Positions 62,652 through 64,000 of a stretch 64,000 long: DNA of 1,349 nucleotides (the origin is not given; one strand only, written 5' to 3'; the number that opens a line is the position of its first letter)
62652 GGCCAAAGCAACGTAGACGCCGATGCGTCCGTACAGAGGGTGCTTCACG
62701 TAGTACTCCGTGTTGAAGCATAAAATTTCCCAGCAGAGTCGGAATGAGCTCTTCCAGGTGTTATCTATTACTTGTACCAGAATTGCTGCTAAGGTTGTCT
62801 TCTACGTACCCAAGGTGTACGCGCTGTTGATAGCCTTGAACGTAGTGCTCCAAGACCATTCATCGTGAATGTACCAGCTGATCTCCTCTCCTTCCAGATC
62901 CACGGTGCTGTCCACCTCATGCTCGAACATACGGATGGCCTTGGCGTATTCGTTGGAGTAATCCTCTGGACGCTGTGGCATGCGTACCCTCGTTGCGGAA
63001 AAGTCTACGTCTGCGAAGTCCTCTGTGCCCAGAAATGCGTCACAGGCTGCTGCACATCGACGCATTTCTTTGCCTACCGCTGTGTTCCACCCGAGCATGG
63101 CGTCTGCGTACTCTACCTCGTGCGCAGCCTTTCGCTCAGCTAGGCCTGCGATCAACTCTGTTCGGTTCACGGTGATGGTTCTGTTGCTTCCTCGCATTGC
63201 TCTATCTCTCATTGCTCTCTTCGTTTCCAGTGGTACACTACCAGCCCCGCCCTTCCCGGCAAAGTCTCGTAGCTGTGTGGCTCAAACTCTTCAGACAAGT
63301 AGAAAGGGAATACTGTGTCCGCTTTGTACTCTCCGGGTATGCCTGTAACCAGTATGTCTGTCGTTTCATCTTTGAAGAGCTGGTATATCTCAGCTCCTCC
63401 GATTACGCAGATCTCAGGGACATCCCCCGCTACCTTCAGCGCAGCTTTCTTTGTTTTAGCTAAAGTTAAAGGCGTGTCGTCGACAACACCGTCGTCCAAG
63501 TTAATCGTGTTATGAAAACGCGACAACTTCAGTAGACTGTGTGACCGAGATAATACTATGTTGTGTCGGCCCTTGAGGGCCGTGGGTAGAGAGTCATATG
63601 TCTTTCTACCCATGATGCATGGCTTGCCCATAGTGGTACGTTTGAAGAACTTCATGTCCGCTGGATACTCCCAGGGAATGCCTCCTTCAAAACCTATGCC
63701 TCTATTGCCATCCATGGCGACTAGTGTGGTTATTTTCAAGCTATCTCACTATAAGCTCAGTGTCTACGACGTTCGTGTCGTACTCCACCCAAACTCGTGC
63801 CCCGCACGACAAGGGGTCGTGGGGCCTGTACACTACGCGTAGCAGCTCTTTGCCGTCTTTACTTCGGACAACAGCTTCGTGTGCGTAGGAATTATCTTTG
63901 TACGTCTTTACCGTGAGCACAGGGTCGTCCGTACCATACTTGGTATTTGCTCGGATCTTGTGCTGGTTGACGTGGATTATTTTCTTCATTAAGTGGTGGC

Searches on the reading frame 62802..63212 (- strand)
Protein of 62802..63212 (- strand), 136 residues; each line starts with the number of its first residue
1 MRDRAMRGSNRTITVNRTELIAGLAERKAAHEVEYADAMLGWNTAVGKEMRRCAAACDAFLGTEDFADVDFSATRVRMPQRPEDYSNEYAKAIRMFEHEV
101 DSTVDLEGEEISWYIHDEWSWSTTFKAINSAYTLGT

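Call 84: find_encoding_contigs(protein=window:62802-63212:-, flank=10000, max_places=2)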
Protein window:62802-63212:- (136 aa): no gene with exactly this product is on record in the collection.

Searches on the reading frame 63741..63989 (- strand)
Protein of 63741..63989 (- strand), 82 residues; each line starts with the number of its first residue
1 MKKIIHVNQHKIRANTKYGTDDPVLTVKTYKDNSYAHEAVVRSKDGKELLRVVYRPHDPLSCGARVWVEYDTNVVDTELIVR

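Call 88: find_encoding_contigs(protein=window:63741-63989:-, flank=10000, max_places=2)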
Protein window:63741-63989:- (82 aa): 1 contig read that carries it; 1 place shown.
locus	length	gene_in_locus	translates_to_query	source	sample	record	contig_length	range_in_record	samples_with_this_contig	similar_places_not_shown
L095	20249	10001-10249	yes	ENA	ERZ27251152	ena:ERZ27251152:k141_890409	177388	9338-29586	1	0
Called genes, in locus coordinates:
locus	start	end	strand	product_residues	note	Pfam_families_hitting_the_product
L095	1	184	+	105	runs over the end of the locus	-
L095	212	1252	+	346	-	-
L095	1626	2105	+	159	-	-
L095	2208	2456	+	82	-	-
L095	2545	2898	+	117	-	-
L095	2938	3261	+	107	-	-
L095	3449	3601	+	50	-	-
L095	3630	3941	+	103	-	-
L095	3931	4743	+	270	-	-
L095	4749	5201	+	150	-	-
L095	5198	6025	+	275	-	PF00149:Metallophos, PF12850:Metallophos_2 (faint)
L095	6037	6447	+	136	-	-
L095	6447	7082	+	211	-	-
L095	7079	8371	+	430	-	PF09414:RNA_ligase (weak)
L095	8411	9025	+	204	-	PF02945:Endonuclease_7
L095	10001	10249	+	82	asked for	-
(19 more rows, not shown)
